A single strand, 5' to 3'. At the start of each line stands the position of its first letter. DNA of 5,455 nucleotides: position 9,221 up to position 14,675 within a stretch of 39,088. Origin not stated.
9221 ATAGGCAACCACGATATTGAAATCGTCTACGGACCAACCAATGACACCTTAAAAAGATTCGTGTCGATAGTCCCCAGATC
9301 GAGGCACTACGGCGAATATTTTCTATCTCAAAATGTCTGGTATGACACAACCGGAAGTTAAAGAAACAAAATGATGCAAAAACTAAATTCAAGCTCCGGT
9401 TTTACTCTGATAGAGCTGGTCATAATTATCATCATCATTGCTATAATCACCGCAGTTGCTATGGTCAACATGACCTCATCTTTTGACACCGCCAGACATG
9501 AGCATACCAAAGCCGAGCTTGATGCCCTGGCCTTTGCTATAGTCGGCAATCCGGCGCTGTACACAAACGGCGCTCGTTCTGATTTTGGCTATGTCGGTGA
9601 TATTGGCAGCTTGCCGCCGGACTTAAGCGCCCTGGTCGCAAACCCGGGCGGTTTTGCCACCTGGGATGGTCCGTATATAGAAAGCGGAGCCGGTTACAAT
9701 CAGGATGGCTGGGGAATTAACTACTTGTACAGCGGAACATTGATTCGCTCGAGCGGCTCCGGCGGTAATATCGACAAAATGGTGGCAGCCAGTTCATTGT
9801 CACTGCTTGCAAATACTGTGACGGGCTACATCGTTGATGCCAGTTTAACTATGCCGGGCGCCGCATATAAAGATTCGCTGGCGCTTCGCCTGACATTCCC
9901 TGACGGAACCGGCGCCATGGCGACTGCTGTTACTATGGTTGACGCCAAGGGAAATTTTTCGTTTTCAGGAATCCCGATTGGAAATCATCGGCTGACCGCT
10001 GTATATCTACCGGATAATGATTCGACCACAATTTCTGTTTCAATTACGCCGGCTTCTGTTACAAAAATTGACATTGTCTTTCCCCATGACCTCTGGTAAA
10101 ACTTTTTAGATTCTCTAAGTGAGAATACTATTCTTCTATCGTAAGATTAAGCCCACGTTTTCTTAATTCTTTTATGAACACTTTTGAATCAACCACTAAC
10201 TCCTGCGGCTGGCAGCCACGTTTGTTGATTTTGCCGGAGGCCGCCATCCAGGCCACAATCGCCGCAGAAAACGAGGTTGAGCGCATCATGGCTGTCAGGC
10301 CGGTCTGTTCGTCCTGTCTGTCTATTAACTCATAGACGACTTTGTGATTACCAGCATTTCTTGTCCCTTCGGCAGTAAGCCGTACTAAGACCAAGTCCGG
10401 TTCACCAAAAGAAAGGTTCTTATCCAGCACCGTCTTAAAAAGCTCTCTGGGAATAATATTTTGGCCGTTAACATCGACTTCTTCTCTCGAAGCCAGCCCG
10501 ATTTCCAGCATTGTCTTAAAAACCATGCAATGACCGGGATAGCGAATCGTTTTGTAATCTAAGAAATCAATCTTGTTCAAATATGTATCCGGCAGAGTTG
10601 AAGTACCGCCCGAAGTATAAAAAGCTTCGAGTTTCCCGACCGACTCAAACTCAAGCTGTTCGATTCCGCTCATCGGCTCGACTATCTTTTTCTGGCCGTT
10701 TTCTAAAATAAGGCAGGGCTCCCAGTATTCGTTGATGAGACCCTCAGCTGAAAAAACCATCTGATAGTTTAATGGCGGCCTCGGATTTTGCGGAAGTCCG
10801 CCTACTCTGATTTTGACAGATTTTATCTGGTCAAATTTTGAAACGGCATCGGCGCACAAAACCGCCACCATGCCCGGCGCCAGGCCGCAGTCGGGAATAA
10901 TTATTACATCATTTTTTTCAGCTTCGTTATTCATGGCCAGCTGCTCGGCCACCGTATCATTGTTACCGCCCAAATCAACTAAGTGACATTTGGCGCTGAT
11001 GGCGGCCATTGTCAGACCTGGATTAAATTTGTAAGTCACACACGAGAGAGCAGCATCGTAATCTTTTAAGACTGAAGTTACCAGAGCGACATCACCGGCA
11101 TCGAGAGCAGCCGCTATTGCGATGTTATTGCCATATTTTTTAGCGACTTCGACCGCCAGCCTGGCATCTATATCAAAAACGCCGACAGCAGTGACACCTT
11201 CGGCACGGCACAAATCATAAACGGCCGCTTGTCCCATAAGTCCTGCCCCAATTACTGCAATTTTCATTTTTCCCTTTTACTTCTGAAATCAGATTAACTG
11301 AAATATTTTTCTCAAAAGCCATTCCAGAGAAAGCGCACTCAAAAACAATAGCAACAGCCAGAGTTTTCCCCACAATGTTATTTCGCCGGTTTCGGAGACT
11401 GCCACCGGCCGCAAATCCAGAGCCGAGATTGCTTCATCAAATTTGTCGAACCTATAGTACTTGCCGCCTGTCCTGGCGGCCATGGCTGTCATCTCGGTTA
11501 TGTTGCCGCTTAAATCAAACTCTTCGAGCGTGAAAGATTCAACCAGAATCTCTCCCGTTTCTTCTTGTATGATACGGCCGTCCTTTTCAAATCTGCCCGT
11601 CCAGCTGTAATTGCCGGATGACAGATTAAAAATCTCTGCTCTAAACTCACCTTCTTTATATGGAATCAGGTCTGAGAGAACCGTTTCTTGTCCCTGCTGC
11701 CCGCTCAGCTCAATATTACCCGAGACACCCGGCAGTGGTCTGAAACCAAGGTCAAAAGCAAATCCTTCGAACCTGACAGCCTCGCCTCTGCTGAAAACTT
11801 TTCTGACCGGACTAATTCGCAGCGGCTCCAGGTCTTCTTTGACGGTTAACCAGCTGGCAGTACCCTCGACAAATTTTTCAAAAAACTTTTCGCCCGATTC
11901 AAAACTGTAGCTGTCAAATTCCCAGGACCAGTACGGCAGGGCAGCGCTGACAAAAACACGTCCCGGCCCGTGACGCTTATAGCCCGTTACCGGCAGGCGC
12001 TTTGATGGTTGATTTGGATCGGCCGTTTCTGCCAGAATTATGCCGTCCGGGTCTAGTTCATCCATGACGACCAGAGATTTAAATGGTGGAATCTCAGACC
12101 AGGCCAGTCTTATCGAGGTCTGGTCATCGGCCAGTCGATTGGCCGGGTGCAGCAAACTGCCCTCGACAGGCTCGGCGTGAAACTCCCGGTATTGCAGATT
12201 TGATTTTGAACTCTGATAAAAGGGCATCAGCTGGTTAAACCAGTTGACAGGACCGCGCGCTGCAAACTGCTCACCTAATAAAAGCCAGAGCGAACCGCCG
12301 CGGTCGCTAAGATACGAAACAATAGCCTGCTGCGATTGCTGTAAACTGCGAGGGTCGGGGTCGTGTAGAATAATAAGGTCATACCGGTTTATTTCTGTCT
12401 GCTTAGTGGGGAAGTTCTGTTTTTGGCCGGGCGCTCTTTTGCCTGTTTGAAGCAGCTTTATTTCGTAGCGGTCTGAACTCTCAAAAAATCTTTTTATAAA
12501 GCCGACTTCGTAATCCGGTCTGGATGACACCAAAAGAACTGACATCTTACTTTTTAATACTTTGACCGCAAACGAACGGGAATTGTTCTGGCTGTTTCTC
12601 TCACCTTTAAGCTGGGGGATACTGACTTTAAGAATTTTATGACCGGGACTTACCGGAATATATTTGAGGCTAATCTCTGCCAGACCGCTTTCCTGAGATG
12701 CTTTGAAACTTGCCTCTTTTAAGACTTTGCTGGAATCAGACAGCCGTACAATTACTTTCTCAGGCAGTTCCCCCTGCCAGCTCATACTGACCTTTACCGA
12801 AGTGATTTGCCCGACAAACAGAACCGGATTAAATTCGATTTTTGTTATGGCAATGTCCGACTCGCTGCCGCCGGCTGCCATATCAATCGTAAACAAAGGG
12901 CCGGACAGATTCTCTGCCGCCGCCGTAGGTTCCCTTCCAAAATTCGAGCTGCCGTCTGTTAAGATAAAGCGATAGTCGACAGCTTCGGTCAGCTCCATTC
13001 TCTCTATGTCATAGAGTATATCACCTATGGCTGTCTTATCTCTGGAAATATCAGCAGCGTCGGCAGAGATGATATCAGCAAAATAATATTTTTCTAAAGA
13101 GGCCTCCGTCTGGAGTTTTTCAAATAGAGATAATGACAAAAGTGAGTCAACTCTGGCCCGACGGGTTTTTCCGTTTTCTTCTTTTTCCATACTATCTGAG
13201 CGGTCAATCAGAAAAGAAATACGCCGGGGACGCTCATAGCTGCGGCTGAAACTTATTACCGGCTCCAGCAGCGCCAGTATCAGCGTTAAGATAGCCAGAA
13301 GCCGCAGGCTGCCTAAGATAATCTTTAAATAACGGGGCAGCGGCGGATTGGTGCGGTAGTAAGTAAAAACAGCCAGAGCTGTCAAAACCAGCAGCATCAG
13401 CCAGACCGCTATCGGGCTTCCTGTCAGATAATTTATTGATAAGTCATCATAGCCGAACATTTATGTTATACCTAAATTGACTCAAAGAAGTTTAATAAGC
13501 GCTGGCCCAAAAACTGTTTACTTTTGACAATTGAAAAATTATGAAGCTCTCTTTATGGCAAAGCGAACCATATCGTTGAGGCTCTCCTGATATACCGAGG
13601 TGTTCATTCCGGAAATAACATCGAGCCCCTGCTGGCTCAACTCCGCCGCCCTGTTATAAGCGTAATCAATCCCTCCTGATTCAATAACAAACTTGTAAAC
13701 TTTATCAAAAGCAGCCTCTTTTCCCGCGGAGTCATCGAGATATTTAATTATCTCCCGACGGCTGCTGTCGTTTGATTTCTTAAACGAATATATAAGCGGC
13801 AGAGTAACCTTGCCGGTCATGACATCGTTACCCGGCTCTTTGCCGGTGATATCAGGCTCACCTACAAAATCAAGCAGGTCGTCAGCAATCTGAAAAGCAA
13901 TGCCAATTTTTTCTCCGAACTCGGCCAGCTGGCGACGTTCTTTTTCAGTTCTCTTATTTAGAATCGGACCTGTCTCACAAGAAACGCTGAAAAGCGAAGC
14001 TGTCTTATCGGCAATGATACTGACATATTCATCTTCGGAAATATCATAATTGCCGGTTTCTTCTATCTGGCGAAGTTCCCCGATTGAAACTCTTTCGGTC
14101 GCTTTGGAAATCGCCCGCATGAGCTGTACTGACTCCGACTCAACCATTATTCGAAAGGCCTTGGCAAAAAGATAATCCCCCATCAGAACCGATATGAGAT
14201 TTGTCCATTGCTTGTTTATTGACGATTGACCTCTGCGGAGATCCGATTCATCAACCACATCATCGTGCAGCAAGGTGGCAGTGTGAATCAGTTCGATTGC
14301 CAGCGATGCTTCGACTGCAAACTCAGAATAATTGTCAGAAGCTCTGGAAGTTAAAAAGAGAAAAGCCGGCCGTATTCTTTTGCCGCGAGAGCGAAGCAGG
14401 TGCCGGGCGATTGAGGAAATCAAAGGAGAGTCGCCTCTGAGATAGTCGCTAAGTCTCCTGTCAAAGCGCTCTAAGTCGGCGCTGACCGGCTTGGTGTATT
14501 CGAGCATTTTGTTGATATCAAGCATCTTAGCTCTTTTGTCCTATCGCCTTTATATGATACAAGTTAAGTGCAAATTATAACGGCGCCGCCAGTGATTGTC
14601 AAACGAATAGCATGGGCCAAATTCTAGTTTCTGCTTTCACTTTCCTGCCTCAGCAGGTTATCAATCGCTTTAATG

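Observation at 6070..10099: Orphan tandem array of four paralogous, oversized GspG-like pseudopilins with C-terminal display domains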

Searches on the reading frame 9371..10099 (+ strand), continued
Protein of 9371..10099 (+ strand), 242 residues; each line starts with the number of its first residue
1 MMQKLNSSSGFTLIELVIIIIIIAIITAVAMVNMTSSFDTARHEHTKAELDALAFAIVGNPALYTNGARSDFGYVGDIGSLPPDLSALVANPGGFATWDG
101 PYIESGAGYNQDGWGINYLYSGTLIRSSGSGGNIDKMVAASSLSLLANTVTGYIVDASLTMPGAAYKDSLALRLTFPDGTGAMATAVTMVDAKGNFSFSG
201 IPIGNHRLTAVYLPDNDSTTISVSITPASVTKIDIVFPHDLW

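Call 39: search_solved_structures(query=A2, max_evalue=1, show_alignments=5)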
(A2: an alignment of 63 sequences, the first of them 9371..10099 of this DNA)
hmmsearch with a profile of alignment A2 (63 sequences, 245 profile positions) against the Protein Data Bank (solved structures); distinct sequences matched with E-value up to 1: 25.
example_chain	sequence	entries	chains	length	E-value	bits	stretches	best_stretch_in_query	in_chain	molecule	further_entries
7tgg_A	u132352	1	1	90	3.7e-08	36.1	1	2-57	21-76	Geopilin domain 1 protein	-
9egp_A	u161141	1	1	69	4.5e-08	35.8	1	2-52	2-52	Geopilin domain 1 protein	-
8pfb_G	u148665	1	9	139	2.8e-07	33.2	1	11-58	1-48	Type IV pilin PilE1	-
9laa_A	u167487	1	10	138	1.6e-06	30.8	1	4-44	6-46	Type IV pilin protein PilA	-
9lab_B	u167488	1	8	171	2.3e-06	30.2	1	6-64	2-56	MSHA major pilin subunit MshA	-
8tj2_C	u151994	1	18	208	1.2e-05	27.9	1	11-56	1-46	Type IV major pilin protein PilA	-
2m7g_A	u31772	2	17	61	1.9e-05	27.2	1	11-57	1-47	Geopilin domain 1 protein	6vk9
8tob_GA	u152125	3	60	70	4.8e-05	25.9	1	12-57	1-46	Fimbrial protein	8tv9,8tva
8qqj_J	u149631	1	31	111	5.6e-05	25.7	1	11-47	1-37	Type IV narrow pilus major component PilA5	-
6xxe_A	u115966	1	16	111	0.00012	24.6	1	11-47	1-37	Uncharacterized protein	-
8tum_e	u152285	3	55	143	0.00055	22.5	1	11-48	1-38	Type IV major pilin protein PilA | Pilin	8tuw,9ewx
1oqw_A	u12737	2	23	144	0.00097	21.6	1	11-42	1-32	Fimbrial protein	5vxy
8p3b_A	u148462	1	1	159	0.0011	21.5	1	11-42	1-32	Fimbrial protein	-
1ay2_A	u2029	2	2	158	0.0012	21.3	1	11-42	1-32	TYPE 4 PILIN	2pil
2hi2_A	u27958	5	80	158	0.0012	21.3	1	11-42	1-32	Fimbrial protein | PilA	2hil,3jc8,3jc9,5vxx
5wda_A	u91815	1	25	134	0.0014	21.1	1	11-56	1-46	General secretion pathway protein G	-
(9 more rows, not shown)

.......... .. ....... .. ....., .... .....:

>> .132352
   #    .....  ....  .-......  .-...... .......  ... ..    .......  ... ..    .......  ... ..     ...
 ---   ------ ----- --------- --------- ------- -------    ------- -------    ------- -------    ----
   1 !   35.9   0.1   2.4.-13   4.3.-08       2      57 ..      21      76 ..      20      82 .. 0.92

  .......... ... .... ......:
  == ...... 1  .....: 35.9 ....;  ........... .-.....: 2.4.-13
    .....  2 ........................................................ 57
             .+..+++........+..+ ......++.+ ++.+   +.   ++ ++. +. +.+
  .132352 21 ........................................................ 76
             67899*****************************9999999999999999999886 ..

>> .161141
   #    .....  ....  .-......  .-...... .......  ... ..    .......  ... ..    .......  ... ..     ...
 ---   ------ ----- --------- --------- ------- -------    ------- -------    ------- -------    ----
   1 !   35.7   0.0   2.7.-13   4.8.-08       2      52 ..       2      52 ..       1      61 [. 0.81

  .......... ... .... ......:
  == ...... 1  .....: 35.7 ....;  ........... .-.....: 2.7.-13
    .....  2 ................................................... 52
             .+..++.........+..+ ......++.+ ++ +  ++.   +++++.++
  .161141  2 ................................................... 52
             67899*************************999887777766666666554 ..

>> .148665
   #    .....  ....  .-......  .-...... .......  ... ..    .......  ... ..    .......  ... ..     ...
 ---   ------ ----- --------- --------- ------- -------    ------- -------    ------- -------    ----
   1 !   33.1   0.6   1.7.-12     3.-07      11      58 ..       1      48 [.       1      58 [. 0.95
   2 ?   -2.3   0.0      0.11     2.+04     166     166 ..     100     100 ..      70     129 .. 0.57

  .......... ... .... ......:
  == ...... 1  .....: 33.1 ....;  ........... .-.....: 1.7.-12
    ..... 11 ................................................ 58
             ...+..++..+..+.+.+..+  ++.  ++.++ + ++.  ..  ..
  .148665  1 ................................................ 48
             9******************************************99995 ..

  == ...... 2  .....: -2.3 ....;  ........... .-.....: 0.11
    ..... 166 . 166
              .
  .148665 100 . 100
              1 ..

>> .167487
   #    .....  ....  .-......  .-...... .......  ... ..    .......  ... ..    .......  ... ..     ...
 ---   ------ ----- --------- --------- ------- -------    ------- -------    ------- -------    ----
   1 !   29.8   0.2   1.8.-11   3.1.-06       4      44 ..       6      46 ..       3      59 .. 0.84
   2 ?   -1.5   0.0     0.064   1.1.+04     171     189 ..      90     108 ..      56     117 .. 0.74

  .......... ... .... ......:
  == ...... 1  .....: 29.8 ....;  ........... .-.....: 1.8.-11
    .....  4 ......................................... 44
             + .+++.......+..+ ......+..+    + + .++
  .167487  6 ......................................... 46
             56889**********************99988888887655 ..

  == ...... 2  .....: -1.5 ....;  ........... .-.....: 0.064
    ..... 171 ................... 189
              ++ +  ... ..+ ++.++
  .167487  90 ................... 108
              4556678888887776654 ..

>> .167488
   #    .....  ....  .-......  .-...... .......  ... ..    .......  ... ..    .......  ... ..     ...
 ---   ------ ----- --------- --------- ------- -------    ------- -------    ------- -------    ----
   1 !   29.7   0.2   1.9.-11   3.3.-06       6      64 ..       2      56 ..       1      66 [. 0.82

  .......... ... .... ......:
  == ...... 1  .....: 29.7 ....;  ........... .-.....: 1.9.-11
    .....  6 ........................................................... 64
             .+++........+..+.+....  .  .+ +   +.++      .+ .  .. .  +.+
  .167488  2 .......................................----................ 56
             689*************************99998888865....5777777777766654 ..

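Call 42: search_protein_families(library=pfam, alignment_id=A2, max_evalue=0.01)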
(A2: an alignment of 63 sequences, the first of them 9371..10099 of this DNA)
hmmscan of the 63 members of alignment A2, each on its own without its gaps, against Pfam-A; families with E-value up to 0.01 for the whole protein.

A. member 1, window:9371-10099:+ (242 aa): 5 families
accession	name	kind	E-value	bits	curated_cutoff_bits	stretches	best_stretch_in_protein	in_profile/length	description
PF07963.17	N_methyl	-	1.9e-05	24.5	21.2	1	6-31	2-27/27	Prokaryotic N-terminal methylation motif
PF13620.12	CarboxypepD_reg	-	3.8e-05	24.4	32.3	1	184-236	28-80/82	Carboxypeptidase regulatory-like domain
PF08334.16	T2SSG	-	0.00056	20.4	21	1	77-121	31-77/108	Type II secretion system (T2SS), protein G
PF16640.11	Big_3_5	-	0.00097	20.1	35.5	1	172-219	29-76/88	Bacterial Ig-like domain (group 3)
PF23193.1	NOMO_3rd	-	0.0011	19.5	27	1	185-230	59-102/120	NOMO third transthyretin-like domain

B. families by the number of members that match (of 63 scanned): 7 families
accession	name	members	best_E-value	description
PF07963.17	N_methyl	63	2.8e-09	Prokaryotic N-terminal methylation motif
PF13620.12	CarboxypepD_reg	48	8.9e-07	Carboxypeptidase regulatory-like domain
PF08334.16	T2SSG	46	5.8e-05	Type II secretion system (T2SS), protein G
PF13715.12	CarbopepD_reg_2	15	0.0011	CarboxypepD_reg-like domain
PF23193.1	NOMO_3rd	5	0.00028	NOMO third transthyretin-like domain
PF16640.11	Big_3_5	4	0.00097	Bacterial Ig-like domain (group 3)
PF17802.7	SpaA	2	0.00066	Prealbumin-like fold domain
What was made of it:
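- On GspG (T2SS major pseudopilin): 46/63 members hit at E<=0.01 (call 42).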

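Call 51: search_protein_families(library=pfam, proteins=[L001:8853-9998:+, L001:7356-8789:+, L037:5910-8657:+, L012:6575-8530:+, L057:6479-8593:+, L026:4657-6468:+, L083:6209-7528:+, L012:8563-9987:+], max_evalue=0.01)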
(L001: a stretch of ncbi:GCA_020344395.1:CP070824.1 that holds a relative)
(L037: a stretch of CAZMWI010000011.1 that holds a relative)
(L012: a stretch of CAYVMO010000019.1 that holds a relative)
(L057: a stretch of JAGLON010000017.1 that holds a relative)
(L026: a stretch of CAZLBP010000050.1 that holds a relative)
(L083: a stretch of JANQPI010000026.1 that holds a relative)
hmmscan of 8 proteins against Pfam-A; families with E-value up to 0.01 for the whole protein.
L001:8853-9998:+ (381 aa): 1 family
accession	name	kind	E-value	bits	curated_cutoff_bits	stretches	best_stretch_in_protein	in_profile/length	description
PF07963.17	N_methyl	-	1.9e-06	27.6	21.2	1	7-29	4-26/27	Prokaryotic N-terminal methylation motif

L001:7356-8789:+ (477 aa): 1 family
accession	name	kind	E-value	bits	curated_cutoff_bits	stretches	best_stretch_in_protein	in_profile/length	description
PF07963.17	N_methyl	-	2.1e-05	24.3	21.2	1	22-45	4-27/27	Prokaryotic N-terminal methylation motif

L037:5910-8657:+ (915 aa): 4 families
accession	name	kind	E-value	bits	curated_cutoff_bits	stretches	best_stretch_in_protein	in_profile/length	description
PF13385.13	Laminin_G_3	-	5.9e-59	199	27.6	2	749-908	1-151/151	Concanavalin A-like lectin/glucanases superfamily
PF07963.17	N_methyl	-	6.1e-05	22.9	21.2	1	9-30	5-26/27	Prokaryotic N-terminal methylation motif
PF02973.23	Sialidase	-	0.00019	21.4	26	0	846-908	116-182/189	Sialidase, N-terminal domain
PF18277.6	AbrB_C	-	0.0053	16.9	22.8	0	311-323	15-27/37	AbrB C-terminal domain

L012:6575-8530:+ (651 aa): 1 family
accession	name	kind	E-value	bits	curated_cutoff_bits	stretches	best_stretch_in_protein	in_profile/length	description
PF09264.17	Sial-lect-inser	-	0.0011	19.1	25.8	0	453-469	101-117/198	Vibrio cholerae sialidase, lectin insertion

L057:6479-8593:+ (704 aa): 3 families
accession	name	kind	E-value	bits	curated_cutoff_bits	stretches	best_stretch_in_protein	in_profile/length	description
PF13385.13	Laminin_G_3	-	1e-26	94.4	27.6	1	542-694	1-148/151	Concanavalin A-like lectin/glucanases superfamily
PF07963.17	N_methyl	-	7.4e-07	28.9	21.2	1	7-30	3-26/27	Prokaryotic N-terminal methylation motif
PF02973.23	Sialidase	-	0.00017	21.6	26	1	637-698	118-183/189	Sialidase, N-terminal domain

L026:4657-6468:+ (603 aa): 2 families
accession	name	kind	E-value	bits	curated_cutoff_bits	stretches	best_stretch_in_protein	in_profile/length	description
PF13385.13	Laminin_G_3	-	2.8e-22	79.9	27.6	1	430-581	1-150/151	Concanavalin A-like lectin/glucanases superfamily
PF07963.17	N_methyl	-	8.8e-06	25.5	21.2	1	8-31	4-27/27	Prokaryotic N-terminal methylation motif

L083:6209-7528:+ (439 aa): 1 family
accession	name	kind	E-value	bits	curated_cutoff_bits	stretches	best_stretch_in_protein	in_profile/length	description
PF07963.17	N_methyl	-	0.00014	21.7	21.2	1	9-31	5-27/27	Prokaryotic N-terminal methylation motif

L012:8563-9987:+ (474 aa): 3 families
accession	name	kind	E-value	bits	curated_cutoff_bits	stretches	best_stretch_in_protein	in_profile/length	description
PF13385.13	Laminin_G_3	-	6.5e-25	88.5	27.6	1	307-466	2-151/151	Concanavalin A-like lectin/glucanases superfamily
PF07963.17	N_methyl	-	7.4e-06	25.8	21.2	1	10-29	6-25/27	Prokaryotic N-terminal methylation motif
PF02210.31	Laminin_G_2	-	0.0012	19.7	22.9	1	382-456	50-124/126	Laminin G domain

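Call 69: search_protein_families(library=ncbifam, proteins=[L001:9603-9995:+, L001:8151-8786:+], max_evalue=0.1)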
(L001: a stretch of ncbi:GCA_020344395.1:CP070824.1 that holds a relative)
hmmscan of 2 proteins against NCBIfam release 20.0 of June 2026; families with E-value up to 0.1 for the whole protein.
L001:9603-9995:+ (131 aa): 1 family
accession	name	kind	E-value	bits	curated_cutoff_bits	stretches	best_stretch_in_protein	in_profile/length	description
NF053582.1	motif_MiiA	domain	0.04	13.6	24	0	111-124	8-21/27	MiiA motif-containing surface protein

L001:8151-8786:+ (212 aa): 0 families

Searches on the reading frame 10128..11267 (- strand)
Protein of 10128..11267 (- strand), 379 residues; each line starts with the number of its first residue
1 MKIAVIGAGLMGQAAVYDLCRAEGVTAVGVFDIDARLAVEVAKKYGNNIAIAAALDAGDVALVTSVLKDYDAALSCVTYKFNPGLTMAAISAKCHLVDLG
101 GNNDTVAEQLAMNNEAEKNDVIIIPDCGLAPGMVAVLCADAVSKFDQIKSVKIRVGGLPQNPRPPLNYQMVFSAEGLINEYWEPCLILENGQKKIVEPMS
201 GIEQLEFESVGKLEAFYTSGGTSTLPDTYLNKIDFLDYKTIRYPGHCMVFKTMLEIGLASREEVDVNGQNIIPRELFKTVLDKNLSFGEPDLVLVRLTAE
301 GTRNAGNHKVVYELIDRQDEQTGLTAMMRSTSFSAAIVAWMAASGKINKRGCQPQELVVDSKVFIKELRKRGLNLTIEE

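Call 8: search_protein_families(library=pfam, proteins=[window:10128-11267:-], max_evalue=0.001)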
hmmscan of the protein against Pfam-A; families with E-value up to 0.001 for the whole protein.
window:10128-11267:- (379 aa): 2 families
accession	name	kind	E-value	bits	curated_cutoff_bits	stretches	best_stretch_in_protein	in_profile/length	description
PF16653.10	Sacchrp_dh_C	-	1.9e-40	140.1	31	1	128-373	1-265/265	Saccharopine dehydrogenase C-terminal domain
PF03435.24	Sacchrp_dh_NADP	-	6.2e-11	43.2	25.1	1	3-124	1-129/129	Saccharopine dehydrogenase NADP binding domain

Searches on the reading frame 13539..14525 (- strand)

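Call 8: search_protein_families(library=pfam, proteins=[window:13539-14525:-], max_evalue=0.001)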
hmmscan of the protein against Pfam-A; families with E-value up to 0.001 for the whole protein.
window:13539-14525:- (328 aa): 2 families
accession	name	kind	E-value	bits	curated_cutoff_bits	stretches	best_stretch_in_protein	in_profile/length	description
PF00348.22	polyprenyl_synt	-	4.6e-68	229.6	27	1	34-278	2-249/251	Polyprenyl synthetase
PF07307.16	HEPPP_synt_1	-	0.00062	19.9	30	0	71-144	36-104/210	Heptaprenyl diphosphate synthase (HEPPP synthase) subunit 1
